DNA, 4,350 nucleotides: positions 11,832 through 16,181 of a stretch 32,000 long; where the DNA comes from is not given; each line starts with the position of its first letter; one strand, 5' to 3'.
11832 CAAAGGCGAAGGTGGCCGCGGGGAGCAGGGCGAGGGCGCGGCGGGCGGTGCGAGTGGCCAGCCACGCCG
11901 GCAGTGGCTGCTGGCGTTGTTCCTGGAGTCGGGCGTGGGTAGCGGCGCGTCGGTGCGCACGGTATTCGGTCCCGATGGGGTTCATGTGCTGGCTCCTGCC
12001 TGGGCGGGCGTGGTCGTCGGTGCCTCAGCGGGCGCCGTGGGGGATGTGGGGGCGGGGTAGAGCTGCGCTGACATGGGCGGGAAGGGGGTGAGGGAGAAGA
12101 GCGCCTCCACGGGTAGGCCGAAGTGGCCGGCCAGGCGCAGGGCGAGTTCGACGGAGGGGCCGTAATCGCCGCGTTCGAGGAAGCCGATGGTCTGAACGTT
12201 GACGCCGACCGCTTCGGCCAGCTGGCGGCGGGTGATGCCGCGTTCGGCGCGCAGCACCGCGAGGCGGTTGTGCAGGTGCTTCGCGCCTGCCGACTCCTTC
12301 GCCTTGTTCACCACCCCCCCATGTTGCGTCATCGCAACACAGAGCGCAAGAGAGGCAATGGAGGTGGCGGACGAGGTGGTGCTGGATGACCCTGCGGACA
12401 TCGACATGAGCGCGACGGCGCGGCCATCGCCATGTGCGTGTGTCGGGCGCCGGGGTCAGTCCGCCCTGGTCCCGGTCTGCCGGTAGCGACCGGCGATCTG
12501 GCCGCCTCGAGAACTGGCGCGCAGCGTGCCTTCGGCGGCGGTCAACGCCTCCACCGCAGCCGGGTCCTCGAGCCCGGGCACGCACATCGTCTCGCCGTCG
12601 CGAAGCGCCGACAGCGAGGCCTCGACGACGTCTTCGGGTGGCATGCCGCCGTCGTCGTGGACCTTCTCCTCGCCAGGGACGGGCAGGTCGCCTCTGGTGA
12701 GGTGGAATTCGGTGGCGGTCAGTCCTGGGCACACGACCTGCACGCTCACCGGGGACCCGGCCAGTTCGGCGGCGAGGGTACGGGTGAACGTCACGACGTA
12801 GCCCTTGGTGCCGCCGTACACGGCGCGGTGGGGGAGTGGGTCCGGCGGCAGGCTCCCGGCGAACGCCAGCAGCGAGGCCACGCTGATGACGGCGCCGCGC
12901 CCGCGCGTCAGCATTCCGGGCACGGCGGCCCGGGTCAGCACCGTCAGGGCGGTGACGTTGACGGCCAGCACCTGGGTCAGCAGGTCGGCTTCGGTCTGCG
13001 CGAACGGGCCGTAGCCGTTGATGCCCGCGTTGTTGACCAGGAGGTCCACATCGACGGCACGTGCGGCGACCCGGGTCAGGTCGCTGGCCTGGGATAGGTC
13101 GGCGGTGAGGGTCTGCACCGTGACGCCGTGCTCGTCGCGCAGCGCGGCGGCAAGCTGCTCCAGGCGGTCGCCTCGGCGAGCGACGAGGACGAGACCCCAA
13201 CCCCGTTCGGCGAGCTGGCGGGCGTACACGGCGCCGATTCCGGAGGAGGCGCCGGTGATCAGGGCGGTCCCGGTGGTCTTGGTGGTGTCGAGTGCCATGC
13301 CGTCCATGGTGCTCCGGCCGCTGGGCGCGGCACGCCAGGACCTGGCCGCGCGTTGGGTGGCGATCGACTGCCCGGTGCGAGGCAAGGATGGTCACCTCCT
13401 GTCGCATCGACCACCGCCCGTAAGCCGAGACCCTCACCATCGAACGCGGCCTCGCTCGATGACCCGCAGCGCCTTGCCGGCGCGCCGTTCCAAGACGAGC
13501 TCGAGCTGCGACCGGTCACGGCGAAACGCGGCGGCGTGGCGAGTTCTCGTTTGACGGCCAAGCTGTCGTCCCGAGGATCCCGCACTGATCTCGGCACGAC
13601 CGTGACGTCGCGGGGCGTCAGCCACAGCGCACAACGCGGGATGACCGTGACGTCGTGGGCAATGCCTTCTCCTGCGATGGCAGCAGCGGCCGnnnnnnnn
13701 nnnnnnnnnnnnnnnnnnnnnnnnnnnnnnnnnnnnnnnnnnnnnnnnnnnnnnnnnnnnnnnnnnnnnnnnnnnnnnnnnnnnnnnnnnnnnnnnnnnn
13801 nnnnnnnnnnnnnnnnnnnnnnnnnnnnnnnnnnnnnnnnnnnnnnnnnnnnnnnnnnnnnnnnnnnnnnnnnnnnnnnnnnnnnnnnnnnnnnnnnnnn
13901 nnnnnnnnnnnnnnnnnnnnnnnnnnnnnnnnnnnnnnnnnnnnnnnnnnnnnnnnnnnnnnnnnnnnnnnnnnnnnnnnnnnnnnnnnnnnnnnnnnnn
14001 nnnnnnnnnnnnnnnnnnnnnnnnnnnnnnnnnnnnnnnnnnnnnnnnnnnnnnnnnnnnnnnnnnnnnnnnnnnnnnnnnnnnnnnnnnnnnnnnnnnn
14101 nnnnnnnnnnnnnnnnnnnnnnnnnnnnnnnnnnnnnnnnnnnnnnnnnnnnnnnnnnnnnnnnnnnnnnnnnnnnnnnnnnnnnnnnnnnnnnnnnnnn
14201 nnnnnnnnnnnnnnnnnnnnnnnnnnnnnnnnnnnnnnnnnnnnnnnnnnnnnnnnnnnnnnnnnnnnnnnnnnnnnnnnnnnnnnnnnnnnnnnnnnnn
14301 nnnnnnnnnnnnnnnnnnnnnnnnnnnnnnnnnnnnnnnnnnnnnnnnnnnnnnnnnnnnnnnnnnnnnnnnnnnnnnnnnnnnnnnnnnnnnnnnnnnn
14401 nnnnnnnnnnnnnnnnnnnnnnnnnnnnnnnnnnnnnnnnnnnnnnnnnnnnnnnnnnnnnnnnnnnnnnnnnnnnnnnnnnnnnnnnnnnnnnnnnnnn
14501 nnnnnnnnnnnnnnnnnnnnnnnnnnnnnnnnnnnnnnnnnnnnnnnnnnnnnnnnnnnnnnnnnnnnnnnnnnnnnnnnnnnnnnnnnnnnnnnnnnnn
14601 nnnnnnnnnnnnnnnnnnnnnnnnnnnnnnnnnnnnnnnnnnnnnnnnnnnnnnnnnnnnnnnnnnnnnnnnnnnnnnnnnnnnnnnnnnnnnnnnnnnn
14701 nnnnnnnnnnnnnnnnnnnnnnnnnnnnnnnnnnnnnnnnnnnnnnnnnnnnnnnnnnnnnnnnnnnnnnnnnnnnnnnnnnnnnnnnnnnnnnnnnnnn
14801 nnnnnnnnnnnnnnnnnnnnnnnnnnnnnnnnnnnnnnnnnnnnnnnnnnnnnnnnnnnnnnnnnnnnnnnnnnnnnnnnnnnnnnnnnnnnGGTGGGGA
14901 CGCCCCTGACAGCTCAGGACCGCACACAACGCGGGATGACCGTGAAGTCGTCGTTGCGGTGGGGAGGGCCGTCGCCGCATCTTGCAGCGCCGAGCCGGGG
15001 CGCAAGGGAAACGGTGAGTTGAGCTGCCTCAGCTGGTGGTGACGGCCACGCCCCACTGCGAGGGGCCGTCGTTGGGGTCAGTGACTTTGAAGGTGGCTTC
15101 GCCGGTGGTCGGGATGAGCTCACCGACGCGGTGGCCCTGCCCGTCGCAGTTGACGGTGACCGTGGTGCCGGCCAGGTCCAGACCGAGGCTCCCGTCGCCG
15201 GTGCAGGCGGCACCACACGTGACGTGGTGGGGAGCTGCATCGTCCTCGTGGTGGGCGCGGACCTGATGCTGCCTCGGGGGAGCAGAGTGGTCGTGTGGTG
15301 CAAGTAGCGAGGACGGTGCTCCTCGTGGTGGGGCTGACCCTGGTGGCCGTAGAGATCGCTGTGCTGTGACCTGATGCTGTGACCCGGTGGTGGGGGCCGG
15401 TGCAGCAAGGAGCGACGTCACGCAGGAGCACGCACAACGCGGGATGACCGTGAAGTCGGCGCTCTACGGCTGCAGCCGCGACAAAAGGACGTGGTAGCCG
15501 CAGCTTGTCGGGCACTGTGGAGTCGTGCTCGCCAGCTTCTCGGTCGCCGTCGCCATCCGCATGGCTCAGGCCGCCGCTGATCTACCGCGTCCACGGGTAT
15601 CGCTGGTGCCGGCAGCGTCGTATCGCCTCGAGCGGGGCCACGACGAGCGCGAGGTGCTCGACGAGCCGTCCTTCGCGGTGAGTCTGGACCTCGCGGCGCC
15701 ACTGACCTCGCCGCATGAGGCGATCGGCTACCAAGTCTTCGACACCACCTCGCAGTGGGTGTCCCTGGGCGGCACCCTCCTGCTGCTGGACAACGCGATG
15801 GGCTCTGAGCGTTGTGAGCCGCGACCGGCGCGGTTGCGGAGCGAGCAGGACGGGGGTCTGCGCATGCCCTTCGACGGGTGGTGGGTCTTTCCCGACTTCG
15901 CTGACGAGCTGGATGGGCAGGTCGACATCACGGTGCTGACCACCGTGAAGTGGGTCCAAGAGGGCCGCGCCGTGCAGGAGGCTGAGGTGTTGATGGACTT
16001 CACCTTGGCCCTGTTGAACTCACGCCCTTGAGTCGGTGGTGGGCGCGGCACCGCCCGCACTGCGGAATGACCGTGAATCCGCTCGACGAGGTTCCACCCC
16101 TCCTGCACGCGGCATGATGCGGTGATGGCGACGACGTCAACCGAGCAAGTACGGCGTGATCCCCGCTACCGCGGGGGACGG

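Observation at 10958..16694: Seven co-oriented copies of a ~25-nt element divide 5.7 kb into six gene modules: a cassette-array-like locus with no recombinase in view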

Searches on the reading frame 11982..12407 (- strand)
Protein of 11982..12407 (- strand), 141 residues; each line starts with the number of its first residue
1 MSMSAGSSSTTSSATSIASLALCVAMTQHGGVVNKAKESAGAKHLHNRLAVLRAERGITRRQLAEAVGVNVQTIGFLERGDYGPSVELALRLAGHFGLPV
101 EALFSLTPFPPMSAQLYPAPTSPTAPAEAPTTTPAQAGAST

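Call 7: search_protein_families(library=pfam, proteins=[window:11982-12407:-], max_evalue=0.01)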
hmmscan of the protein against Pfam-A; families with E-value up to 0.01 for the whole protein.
window:11982-12407:- (141 aa): 7 families
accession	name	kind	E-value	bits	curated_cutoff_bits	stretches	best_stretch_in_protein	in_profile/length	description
PF01381.28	HTH_3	-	2.4e-12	47.1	23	1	52-101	4-53/55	Helix-turn-helix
PF13560.12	HTH_31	-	6.3e-10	39.7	27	1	48-101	5-59/64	Helix-turn-helix domain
PF12844.13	HTH_19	-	0.00021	21.6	30.2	1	48-106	3-61/64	Helix-turn-helix domain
PF13443.12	HTH_26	-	0.00044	20.9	22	1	48-106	1-60/63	Cro/C1-type HTH DNA-binding domain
PF13384.12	HTH_23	-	0.0028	17.9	24.6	1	48-74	7-34/50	Homeodomain-like domain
PF13413.12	HTH_25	-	0.0047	17.1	24.6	1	49-82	2-35/62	Helix-turn-helix domain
PF13412.12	HTH_24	-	0.0076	16.2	21.9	0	49-74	9-34/48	Winged helix-turn-helix DNA-binding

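Call 80: search_protein_families(library=padloc, proteins=[window:11982-12407:-], max_evalue=0.01)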
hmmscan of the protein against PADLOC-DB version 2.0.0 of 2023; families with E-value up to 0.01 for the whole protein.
window:11982-12407:- (141 aa): 14 families
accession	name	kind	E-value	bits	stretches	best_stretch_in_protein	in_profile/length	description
PDLC02926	HTH_VI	-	2.9e-07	28.6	1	45-105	2-62/92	-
PDLC03949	RmrA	-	3.9e-07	27.2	1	47-105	5-63/363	-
PDLC03955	RmrA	-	1.1e-06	26.2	1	38-112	14-88/371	-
PDLC03952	RmrA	-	2e-06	24.9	1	36-102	13-80/395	-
PDLC03947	RmrA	-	4.1e-06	23.9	1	41-104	8-71/383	-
PDLC03946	RmrA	-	1.3e-05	22.1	1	46-104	4-62/357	-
PDLC03951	RmrA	-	2.2e-05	21.6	1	47-105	11-69/400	-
PDLC03954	RmrA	-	2.6e-05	21.3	1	46-103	12-69/380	-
PDLC04142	capH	-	0.00011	21.2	1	45-102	7-64/103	capH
PDLC03944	RmrA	-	0.00017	18.8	1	46-101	8-63/384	-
PDLC03945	RmrA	-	0.0005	17.3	1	48-98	6-56/394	-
PDLC03948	RmrA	-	0.00068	16.6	1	46-105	10-69/397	-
PDLC03953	RmrA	-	0.0073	13.6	1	46-101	7-62/373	-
PDLC03956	RmrA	-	0.0086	13.2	0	45-101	9-66/399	-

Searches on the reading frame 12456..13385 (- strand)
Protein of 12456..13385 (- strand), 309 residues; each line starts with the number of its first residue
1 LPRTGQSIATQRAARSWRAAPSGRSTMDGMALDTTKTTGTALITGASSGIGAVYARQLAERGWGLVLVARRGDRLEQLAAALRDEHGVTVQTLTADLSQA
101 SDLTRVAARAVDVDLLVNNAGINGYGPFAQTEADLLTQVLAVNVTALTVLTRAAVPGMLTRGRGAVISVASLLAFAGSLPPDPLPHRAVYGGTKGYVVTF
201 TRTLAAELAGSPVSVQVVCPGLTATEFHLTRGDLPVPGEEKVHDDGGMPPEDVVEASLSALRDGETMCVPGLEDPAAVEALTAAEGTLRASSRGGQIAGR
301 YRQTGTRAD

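Call 7: search_protein_families(library=pfam, proteins=[window:12456-13385:-], max_evalue=0.01)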
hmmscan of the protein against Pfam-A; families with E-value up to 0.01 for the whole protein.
window:12456-13385:- (309 aa): 5 families
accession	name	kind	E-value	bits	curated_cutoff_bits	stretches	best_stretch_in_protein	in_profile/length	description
PF00106.31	adh_short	-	2.1e-42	145.3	26.6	1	40-227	2-186/195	short chain dehydrogenase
PF13561.12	adh_short_C2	-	3.7e-29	102.4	27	1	45-227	1-180/236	Enoyl-(Acyl carrier protein) reductase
PF08659.16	KR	-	5.8e-12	46.3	22.6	1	39-156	1-125/180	KR domain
PF01370.27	Epimerase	-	9.9e-08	32.1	20.9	1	41-207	1-159/240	NAD dependent epimerase/dehydratase family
PF23441.1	SDR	-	3.8e-06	26.9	27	1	39-230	8-201/258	SDR-like rossmann domain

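Call 80: search_protein_families(library=padloc, proteins=[window:12456-13385:-], max_evalue=0.01)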
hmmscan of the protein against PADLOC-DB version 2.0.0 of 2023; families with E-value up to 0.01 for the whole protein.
window:12456-13385:- (309 aa): 0 families

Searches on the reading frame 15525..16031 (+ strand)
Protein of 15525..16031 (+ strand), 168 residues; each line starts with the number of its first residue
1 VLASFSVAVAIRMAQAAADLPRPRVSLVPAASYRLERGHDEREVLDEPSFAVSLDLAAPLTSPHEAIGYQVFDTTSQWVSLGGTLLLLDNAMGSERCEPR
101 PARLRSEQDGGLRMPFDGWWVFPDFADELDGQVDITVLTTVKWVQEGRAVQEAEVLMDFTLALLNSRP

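Call 7: search_protein_families(library=pfam, proteins=[window:15525-16031:+], max_evalue=0.01)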
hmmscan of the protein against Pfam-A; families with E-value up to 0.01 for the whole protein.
window:15525-16031:+ (168 aa): 0 families

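Call 11: find_encoding_contigs(protein=window:15525-16031:+, flank=10000, max_places=10)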
Protein window:15525-16031:+ (168 aa): 2 contigs read that carry it; 2 places shown.
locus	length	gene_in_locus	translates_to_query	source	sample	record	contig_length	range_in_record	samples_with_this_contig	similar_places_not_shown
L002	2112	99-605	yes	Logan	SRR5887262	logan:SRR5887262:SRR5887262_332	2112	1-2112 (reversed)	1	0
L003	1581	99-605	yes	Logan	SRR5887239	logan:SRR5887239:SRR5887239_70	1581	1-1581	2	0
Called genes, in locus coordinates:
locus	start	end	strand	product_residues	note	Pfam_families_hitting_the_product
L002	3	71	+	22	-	?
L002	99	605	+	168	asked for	-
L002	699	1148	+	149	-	-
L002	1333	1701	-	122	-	-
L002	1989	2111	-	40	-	?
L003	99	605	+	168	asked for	-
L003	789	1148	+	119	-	-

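Call 80: search_protein_families(library=padloc, proteins=[window:15525-16031:+], max_evalue=0.01)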
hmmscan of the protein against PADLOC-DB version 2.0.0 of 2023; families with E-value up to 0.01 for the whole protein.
window:15525-16031:+ (168 aa): 0 families
